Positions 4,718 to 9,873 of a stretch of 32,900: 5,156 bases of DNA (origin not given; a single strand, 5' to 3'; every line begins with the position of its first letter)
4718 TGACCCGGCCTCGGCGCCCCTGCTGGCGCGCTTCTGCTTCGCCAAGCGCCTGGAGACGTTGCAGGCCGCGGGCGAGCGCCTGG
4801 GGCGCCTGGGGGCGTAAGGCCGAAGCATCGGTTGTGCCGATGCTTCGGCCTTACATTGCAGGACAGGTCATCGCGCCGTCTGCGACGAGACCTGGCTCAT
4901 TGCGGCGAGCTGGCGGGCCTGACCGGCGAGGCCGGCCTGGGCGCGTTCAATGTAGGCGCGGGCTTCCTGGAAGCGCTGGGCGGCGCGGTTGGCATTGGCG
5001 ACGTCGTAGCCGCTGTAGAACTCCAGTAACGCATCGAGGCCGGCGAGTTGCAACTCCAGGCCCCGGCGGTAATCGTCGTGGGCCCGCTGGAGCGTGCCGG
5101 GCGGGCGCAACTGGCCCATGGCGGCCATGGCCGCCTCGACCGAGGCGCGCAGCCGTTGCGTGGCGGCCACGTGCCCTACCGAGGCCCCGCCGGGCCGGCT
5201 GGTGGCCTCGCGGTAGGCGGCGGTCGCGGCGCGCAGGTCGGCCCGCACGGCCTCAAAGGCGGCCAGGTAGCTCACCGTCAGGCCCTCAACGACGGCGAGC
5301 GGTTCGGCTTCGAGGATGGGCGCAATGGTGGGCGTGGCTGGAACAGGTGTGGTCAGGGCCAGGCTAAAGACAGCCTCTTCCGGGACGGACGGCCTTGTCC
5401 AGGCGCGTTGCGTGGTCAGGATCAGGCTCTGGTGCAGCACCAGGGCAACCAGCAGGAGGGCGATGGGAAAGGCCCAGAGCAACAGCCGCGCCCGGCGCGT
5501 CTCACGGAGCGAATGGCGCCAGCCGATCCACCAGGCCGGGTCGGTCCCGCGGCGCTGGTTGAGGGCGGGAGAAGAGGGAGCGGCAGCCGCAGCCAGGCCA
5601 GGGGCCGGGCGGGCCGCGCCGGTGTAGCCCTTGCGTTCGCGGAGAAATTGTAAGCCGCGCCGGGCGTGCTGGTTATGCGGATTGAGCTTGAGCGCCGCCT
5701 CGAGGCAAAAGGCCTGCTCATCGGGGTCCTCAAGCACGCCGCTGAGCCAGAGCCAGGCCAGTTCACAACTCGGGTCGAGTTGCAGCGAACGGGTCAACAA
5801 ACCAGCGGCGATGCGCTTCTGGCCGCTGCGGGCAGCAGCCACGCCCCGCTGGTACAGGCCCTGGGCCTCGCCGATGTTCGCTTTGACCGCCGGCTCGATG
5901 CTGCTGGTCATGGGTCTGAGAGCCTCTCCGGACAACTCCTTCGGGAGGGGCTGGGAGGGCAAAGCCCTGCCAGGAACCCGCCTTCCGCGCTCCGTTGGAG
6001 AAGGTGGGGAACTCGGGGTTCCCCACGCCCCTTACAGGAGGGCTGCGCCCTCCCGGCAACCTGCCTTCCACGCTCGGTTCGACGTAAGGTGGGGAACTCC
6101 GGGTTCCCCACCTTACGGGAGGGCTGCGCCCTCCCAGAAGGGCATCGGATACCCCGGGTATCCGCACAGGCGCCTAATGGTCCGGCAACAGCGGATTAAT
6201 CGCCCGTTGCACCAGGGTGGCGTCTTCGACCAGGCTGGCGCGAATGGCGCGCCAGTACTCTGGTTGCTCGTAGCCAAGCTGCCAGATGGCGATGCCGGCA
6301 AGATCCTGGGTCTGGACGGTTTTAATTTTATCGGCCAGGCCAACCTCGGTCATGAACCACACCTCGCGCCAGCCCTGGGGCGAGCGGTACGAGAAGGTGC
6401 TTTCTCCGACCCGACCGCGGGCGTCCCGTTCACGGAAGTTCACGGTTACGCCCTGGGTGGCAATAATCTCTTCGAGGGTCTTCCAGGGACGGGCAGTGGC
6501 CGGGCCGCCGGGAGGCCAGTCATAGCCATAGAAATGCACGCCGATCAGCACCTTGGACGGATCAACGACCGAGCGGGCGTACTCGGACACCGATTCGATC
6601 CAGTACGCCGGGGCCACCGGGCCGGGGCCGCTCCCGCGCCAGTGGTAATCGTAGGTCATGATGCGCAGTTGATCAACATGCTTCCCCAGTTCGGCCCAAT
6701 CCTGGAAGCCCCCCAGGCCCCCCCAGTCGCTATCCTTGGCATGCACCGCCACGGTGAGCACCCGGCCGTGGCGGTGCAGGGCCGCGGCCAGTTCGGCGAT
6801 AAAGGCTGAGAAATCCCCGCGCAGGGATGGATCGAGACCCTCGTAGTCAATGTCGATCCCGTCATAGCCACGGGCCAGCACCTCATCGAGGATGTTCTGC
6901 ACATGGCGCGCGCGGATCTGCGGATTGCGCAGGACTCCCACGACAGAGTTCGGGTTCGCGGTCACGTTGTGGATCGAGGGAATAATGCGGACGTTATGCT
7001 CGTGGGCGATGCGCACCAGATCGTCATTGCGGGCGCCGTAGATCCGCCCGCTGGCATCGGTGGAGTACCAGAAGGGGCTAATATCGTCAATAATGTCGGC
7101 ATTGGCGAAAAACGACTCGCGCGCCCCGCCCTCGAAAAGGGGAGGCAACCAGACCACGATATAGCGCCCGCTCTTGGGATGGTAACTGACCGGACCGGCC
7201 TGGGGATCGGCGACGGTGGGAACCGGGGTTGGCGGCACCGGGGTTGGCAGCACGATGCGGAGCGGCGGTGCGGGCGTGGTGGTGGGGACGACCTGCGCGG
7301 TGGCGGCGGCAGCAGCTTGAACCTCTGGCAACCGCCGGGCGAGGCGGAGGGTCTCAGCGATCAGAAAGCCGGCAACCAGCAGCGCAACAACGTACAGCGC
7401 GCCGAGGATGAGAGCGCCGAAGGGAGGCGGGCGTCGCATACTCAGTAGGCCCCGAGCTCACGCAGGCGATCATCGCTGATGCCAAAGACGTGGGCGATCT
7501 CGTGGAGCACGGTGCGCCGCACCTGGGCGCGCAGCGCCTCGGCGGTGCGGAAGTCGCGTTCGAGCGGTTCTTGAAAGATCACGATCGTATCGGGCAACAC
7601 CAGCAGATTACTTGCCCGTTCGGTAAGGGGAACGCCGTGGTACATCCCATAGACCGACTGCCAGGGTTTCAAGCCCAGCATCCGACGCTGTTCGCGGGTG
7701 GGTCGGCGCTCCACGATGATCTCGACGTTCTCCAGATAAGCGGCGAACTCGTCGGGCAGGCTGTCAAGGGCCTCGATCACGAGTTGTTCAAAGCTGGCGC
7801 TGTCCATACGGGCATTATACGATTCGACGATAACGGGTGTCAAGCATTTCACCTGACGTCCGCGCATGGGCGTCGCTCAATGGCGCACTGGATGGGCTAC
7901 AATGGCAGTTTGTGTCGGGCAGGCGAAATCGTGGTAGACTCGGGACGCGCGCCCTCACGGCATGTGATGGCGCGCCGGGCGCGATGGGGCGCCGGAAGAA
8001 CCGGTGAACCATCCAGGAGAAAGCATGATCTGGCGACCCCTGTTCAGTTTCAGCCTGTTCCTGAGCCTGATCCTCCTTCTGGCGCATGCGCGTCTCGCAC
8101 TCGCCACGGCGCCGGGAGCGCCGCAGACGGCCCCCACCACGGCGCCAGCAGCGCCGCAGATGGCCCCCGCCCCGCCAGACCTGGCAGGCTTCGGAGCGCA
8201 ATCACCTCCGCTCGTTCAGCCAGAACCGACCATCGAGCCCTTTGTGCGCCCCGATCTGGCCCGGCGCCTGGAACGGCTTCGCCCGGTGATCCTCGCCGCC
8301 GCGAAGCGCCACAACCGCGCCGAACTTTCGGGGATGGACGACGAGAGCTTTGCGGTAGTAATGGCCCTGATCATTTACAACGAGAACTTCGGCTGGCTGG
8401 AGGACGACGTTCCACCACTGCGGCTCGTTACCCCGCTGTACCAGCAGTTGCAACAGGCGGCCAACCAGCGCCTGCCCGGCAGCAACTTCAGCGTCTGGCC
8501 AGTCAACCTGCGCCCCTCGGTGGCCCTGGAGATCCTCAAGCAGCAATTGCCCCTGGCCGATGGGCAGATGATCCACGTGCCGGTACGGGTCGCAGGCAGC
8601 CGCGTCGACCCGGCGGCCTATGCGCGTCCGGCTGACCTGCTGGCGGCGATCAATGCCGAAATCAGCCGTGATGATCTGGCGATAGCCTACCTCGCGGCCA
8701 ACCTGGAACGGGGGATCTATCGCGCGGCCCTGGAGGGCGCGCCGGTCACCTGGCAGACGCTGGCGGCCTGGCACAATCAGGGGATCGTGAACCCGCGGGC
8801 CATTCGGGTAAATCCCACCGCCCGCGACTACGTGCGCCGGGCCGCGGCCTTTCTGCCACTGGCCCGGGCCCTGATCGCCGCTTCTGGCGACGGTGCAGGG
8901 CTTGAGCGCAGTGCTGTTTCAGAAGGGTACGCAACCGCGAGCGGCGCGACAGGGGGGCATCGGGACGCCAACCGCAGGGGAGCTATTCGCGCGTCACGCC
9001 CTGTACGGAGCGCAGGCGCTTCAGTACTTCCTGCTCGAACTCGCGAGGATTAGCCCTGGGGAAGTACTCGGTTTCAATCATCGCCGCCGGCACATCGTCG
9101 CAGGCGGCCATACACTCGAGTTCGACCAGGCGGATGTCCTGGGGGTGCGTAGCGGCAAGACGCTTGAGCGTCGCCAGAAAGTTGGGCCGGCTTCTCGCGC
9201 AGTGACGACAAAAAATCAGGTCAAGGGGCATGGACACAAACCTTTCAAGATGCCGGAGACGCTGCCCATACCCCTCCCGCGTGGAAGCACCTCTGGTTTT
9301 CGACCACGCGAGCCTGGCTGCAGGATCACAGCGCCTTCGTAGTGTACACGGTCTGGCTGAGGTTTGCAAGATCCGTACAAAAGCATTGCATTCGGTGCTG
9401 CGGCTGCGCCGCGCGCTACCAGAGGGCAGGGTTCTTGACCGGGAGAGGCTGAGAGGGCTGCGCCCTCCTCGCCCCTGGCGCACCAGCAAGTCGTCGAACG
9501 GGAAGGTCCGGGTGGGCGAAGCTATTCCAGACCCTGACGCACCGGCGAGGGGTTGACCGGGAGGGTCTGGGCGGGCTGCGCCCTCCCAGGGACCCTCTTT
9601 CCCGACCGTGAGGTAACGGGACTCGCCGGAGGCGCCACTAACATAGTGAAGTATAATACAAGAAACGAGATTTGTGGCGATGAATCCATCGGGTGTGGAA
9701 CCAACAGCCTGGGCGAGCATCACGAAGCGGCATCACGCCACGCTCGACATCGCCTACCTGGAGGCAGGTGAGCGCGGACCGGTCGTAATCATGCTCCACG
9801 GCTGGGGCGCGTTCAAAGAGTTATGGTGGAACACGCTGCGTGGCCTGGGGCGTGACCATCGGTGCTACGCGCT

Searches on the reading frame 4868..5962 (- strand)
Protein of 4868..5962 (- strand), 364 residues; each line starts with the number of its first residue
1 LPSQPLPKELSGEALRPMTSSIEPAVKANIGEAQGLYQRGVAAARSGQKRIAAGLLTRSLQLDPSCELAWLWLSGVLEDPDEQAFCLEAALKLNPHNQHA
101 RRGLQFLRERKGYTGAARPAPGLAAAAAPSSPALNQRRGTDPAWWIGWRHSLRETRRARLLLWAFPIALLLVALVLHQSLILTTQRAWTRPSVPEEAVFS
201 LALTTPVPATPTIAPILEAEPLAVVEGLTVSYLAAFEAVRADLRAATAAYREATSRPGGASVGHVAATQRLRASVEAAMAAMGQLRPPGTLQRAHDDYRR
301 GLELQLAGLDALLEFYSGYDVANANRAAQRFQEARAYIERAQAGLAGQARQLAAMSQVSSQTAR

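Call 8: search_protein_families(library=pfam, proteins=[window:4868-5962:-], max_evalue=0.001)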
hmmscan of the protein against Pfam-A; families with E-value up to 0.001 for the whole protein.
window:4868-5962:- (364 aa): 1 family
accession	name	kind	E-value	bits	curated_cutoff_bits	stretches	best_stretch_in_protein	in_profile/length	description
PF07719.23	TPR_2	-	3.8e-05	23.9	27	0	33-65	1-33/34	Tetratricopeptide repeat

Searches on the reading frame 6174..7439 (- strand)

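Call 8: search_protein_families(library=pfam, proteins=[window:6174-7439:-], max_evalue=0.001)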
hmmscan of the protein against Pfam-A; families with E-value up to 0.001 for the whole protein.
window:6174-7439:- (421 aa): 1 family
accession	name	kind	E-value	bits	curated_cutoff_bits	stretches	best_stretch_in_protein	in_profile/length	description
PF00704.34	Glyco_hydro_18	-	6e-27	95.6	29.6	1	142-390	55-316/317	Glycosyl hydrolases family 18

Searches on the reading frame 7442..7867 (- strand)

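Call 8: search_protein_families(library=pfam, proteins=[window:7442-7867:-], max_evalue=0.001)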
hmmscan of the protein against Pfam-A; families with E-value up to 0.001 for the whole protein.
window:7442-7867:- (141 aa): 1 family
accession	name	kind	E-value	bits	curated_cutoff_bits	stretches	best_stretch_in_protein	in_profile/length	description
PF06262.17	Zincin_1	-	4.5e-28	97.5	22.4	1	45-139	1-96/97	Zincin-like metallopeptidase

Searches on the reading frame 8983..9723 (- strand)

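Call 9: search_protein_families(library=pfam, proteins=[window:8983-9723:-], max_evalue=0.001)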
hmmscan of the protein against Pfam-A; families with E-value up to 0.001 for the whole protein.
window:8983-9723:- (246 aa): 1 family
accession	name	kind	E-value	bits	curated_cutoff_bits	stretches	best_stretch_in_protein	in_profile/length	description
PF01257.25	2Fe-2S_thioredx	-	0.00013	22.3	24.8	1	191-231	99-139/145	Thioredoxin-like [2Fe-2S] ferredoxin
